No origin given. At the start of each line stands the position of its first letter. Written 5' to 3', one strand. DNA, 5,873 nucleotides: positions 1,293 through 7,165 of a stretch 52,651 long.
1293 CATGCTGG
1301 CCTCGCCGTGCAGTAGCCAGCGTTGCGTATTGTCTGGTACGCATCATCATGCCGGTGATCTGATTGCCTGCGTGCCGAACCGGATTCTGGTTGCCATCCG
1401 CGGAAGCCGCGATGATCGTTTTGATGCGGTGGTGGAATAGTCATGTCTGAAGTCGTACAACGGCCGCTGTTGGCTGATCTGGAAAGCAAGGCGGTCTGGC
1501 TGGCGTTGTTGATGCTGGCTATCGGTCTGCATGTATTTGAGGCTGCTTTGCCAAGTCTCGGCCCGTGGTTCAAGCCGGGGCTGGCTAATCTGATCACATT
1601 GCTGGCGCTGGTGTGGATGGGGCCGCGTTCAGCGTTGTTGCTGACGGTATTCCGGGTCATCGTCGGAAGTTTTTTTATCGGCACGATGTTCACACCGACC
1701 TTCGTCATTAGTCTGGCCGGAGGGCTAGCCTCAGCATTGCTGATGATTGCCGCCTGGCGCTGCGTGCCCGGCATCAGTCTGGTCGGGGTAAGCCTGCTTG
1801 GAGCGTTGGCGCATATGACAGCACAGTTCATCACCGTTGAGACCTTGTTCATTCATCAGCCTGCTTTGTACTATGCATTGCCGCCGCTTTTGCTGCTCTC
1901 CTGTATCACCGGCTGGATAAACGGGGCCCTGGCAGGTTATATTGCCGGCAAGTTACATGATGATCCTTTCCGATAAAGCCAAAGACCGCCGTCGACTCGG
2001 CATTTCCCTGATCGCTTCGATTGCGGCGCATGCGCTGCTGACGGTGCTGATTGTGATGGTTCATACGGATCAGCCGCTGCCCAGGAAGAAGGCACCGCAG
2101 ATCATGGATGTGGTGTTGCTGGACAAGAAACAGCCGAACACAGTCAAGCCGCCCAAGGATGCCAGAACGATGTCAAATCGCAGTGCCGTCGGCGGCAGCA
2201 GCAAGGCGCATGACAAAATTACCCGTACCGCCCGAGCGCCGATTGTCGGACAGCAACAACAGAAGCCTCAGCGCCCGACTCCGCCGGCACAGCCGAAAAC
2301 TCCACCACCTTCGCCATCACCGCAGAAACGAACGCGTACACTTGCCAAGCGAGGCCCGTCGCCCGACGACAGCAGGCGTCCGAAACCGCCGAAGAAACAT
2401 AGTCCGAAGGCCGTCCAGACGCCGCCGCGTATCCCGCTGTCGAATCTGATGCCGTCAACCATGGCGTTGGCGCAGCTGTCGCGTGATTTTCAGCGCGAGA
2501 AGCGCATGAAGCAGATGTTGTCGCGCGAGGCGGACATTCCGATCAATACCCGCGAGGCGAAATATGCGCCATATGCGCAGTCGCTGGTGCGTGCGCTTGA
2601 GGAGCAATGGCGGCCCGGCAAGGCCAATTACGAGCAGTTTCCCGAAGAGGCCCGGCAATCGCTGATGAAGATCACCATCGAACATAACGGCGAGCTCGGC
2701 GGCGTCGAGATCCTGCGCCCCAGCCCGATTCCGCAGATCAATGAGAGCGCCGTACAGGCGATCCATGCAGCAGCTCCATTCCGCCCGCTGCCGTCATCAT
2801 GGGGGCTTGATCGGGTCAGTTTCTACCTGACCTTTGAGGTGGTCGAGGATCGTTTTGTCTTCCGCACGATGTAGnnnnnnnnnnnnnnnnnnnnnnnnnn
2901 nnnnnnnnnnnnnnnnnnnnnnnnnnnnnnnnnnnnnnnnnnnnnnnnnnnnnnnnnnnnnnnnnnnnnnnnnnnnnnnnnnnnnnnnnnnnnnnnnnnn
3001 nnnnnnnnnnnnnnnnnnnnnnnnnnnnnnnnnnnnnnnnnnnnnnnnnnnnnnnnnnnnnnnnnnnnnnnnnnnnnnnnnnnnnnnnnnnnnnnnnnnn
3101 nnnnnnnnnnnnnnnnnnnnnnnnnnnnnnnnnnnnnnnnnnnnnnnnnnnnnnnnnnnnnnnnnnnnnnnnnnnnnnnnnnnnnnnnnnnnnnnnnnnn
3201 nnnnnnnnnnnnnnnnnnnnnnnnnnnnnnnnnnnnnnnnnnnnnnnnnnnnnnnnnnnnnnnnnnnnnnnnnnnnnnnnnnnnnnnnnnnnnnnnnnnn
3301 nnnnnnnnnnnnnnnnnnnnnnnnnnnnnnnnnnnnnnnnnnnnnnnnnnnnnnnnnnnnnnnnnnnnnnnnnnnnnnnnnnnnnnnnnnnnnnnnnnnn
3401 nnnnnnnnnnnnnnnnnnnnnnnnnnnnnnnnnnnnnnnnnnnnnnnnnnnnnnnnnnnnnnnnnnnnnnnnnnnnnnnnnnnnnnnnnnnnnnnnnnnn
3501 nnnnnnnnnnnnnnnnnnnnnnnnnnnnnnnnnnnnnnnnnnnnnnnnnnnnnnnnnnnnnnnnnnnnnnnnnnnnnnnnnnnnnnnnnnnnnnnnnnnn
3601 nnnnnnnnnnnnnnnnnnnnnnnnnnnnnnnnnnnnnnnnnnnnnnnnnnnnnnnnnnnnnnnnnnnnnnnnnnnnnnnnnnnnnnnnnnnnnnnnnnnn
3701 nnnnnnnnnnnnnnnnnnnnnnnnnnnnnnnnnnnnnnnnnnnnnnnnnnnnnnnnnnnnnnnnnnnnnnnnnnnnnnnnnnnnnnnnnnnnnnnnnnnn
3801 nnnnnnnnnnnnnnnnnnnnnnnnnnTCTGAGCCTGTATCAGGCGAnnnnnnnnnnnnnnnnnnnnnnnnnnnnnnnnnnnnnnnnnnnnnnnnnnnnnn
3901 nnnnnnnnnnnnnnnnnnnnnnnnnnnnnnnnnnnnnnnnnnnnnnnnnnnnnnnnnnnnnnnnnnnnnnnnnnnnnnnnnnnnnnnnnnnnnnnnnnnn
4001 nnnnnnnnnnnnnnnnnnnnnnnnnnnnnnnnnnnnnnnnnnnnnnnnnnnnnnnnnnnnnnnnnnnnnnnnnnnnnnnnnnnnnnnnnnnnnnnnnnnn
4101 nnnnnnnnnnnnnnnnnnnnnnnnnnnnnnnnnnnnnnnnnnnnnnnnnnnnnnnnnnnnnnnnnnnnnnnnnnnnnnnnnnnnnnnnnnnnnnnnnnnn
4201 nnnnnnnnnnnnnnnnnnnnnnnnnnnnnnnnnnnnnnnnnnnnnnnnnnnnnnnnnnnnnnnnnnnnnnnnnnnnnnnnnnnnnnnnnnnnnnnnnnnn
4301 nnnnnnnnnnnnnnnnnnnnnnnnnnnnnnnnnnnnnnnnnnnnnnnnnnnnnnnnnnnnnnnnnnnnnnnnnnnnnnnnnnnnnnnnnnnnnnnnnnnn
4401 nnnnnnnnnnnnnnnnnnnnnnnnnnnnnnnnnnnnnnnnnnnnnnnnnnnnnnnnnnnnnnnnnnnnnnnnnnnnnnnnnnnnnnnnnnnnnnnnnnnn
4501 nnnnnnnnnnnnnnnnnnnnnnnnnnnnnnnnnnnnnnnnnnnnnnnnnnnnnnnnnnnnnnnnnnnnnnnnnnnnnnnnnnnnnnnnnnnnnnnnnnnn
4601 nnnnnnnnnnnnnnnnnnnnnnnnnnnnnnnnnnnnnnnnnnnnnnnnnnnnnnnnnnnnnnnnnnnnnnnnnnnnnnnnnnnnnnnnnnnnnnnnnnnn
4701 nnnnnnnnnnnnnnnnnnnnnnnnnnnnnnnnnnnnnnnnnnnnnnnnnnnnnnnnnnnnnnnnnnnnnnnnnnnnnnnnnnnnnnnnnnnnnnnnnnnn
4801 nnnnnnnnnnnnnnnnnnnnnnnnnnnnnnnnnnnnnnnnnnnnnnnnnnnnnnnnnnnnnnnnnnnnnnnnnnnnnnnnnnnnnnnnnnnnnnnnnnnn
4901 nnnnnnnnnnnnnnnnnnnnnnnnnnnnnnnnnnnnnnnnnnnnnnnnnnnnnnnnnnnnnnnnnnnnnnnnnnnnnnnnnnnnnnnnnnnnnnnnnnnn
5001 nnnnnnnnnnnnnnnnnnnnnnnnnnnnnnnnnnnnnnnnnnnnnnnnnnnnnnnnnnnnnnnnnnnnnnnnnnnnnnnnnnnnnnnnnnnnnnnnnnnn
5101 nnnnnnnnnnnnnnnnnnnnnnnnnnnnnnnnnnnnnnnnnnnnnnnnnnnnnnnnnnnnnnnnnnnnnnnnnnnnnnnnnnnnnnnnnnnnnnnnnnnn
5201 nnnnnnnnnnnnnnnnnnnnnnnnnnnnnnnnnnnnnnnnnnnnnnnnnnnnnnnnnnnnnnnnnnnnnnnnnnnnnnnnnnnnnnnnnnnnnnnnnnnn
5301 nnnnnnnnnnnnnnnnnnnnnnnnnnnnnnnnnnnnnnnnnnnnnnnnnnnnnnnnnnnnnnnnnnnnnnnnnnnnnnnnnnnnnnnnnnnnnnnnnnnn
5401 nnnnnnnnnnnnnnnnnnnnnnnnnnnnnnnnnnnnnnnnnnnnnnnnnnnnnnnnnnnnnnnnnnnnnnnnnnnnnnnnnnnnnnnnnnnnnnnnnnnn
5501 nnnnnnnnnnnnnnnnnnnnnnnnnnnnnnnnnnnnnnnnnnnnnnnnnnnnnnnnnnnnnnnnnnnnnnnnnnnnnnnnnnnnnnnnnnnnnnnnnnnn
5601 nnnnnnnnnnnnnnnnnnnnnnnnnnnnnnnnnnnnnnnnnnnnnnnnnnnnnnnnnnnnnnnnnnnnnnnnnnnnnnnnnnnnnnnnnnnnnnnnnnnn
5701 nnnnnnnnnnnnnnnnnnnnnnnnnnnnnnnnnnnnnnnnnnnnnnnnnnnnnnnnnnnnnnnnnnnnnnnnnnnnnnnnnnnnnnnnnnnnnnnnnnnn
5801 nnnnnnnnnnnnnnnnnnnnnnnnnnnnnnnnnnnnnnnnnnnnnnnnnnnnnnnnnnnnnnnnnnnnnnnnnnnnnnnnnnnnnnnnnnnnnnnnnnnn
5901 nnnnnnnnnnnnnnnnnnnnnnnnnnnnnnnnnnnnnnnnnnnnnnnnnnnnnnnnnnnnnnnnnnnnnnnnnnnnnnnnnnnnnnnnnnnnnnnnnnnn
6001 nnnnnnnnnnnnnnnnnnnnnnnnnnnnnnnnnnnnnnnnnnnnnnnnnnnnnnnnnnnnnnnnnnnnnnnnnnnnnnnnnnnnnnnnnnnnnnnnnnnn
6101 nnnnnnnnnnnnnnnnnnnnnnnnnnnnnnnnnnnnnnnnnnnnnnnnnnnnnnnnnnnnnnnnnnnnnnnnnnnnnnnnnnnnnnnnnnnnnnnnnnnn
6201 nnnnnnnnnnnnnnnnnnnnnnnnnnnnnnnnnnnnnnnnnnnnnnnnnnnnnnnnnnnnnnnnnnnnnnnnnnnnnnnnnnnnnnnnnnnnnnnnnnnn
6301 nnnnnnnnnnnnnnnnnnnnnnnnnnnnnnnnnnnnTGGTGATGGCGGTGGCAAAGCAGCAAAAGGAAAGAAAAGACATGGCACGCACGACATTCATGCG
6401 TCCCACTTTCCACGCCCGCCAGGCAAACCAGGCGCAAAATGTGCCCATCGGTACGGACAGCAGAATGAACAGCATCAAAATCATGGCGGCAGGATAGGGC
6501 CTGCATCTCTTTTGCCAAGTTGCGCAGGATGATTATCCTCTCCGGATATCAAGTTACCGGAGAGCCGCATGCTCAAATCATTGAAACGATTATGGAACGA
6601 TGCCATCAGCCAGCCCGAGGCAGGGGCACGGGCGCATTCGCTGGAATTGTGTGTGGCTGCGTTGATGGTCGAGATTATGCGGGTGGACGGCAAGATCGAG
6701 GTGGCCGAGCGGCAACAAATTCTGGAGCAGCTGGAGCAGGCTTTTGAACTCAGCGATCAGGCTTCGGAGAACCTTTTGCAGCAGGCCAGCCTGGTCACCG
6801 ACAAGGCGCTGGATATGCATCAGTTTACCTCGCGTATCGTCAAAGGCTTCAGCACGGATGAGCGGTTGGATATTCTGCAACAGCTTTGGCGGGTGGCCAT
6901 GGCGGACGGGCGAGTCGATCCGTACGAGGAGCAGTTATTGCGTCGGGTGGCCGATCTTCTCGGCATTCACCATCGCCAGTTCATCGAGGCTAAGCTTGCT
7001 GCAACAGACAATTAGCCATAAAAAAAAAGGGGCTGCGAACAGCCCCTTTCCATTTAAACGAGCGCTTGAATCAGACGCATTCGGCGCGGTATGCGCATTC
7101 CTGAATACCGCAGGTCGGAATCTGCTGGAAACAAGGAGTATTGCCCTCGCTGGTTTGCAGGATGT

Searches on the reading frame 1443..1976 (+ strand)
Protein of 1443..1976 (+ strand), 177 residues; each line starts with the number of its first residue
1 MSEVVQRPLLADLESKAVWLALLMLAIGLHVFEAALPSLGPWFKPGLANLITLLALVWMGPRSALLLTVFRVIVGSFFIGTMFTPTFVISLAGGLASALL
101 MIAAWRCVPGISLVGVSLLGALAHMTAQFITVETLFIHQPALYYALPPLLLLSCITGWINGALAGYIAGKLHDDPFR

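Call 14: search_protein_families(library=pfam, proteins=[window:1443-1976:+], max_evalue=0.001)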
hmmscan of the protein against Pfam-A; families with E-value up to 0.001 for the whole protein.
window:1443-1976:+ (177 aa): 1 family
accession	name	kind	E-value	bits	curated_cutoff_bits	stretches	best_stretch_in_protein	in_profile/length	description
PF07456.16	Hpre_diP_synt_I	-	3e-36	125.1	30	1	22-166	1-146/147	Heptaprenyl diphosphate synthase component I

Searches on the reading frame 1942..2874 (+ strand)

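Call 14: search_protein_families(library=pfam, proteins=[window:1942-2874:+], max_evalue=0.001)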
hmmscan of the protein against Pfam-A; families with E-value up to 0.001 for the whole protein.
window:1942-2874:+ (310 aa): 2 families
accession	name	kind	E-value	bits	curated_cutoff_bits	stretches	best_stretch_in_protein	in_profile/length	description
PF13103.11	TonB_2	-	3.2e-10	40.4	22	1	208-298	1-85/85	TonB C terminal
PF03544.19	TonB_C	-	0.00059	20.7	24.6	0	242-286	20-63/79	Gram-negative bacterial TonB protein C-terminal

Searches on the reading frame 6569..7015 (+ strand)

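Call 14: search_protein_families(library=pfam, proteins=[window:6569-7015:+], max_evalue=0.001)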
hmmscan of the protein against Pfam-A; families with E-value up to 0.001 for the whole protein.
window:6569-7015:+ (148 aa): 2 families
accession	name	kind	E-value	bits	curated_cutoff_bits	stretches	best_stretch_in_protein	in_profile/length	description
PF05099.18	TerB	-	2.6e-34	118.5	24.4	1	27-142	2-117/118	Tellurite resistance protein TerB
PF04391.17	DUF533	-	1.3e-05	25.3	29.6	0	99-144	70-117/178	Protein of unknown function (DUF533)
